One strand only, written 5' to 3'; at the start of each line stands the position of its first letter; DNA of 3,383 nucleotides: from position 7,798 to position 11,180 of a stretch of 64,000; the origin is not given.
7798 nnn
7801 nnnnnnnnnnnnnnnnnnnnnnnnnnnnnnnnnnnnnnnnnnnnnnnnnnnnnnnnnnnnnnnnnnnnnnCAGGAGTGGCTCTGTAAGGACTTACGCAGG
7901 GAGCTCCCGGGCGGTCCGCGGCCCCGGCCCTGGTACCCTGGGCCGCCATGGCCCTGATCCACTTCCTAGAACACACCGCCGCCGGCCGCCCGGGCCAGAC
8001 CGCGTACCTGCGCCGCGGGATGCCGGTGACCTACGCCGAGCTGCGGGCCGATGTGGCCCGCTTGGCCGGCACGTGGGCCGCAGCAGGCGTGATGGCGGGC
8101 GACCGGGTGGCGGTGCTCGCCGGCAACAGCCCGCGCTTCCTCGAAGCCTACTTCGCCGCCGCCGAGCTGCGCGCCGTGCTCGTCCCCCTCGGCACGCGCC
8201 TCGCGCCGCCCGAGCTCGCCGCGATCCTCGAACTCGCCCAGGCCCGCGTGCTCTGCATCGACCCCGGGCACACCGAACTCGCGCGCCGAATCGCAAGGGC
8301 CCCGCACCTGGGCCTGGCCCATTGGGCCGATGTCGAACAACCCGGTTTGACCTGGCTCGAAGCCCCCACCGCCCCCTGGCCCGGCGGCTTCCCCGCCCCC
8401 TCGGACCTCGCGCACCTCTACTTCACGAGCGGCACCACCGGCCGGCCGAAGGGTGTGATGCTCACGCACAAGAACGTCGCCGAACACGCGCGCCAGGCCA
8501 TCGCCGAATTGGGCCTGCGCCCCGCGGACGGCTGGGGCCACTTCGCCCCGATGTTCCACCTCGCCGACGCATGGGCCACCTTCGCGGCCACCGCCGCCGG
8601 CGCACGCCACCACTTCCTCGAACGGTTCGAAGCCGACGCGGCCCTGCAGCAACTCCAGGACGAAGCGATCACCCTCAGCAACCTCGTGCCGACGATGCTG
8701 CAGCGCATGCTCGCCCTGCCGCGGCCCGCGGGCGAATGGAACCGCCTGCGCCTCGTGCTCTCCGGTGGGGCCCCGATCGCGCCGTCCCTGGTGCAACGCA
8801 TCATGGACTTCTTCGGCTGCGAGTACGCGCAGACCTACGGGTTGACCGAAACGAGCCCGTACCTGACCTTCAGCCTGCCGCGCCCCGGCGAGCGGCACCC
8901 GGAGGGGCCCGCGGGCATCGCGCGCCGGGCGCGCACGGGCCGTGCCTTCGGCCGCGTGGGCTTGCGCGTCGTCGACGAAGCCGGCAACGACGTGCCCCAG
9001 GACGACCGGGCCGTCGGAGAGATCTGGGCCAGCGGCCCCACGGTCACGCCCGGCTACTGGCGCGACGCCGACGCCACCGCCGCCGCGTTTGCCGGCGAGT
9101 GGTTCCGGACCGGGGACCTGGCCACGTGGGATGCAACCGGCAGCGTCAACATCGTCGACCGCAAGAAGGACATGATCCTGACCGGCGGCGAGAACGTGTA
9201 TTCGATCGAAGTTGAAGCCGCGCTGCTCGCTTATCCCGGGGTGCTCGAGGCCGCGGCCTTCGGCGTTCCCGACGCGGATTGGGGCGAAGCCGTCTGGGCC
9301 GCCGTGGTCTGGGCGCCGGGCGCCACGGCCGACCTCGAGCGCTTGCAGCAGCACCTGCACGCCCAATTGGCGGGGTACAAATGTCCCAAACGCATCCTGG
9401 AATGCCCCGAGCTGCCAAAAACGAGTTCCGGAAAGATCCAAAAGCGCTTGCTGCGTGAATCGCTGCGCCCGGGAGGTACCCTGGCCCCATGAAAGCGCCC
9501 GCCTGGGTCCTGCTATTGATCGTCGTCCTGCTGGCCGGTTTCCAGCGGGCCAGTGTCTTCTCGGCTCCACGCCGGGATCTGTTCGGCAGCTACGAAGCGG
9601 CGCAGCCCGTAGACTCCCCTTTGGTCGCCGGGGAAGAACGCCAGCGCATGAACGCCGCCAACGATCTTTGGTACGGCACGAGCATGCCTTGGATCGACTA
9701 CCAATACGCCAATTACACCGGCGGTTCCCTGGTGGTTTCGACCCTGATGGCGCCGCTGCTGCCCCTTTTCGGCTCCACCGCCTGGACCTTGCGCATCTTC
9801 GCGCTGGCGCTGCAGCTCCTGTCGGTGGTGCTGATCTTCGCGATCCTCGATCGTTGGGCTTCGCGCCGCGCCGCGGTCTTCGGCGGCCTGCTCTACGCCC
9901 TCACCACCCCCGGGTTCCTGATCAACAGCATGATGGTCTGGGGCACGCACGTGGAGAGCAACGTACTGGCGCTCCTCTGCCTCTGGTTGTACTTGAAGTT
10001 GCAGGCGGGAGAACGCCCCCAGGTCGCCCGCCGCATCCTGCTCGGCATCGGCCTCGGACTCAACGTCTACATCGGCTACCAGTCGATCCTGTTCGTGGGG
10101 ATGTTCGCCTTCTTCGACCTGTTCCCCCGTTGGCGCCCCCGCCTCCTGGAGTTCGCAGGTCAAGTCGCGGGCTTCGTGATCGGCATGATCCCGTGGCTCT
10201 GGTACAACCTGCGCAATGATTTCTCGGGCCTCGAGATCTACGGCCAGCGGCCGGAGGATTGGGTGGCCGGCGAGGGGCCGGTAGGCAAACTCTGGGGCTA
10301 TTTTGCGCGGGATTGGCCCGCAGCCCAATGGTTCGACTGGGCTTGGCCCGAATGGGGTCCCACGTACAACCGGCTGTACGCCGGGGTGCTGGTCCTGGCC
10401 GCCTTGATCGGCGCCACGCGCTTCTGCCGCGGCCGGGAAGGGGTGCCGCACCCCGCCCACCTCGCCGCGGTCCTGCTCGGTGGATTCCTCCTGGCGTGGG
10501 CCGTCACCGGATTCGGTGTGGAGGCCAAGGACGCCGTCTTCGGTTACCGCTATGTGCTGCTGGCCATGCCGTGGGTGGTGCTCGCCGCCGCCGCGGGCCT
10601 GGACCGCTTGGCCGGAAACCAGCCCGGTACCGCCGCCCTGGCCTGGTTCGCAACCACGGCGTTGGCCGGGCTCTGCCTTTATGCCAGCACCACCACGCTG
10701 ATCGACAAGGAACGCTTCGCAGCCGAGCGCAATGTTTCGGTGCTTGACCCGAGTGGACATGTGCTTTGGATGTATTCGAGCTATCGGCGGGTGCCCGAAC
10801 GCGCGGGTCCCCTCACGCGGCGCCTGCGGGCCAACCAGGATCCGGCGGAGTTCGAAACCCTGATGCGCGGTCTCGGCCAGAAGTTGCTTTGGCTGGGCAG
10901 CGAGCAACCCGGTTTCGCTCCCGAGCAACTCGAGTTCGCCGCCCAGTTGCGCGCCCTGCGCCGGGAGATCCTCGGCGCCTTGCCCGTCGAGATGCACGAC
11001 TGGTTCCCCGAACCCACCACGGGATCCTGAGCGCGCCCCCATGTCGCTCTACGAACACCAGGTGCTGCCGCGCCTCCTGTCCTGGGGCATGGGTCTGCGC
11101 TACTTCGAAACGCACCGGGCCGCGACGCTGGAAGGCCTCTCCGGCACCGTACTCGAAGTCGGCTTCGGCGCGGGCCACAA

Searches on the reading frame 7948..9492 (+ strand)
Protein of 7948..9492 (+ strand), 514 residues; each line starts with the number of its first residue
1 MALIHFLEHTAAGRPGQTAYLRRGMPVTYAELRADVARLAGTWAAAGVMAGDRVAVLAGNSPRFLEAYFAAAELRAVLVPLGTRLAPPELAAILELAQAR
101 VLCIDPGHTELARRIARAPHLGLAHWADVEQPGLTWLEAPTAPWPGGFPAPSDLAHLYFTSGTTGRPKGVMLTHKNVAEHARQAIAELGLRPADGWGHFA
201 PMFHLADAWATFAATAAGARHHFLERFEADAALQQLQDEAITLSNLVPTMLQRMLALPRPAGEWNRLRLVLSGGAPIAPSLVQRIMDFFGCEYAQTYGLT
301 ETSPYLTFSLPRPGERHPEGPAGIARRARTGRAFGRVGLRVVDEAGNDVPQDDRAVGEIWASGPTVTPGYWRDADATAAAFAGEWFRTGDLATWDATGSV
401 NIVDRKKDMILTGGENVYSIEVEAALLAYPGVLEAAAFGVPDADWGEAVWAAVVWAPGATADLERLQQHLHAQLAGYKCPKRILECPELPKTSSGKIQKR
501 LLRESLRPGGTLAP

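Call 76: search_protein_families(library=pfam, proteins=[window:7948-9492:+], max_evalue=0.00001)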
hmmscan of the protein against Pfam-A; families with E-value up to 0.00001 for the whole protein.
window:7948-9492:+ (514 aa): 2 families
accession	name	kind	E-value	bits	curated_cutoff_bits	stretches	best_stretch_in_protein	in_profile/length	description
PF00501.34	AMP-binding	-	5.7e-80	269.4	29.9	1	7-371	1-384/384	AMP-binding enzyme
PF13193.12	AMP-binding_C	-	4.8e-20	72.7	24.5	1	421-496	1-76/76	AMP-binding enzyme C-terminal domain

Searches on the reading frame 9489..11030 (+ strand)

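Call 76: search_protein_families(library=pfam, proteins=[window:9489-11030:+], max_evalue=0.00001)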
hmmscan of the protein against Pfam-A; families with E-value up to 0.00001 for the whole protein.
window:9489-11030:+ (513 aa): 1 family
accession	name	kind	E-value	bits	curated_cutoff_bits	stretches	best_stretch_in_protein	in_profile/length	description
PF13231.12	PMT_2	-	1.7e-08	35.3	26.1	1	82-237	5-158/160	Dolichyl-phosphate-mannose-protein mannosyltransferase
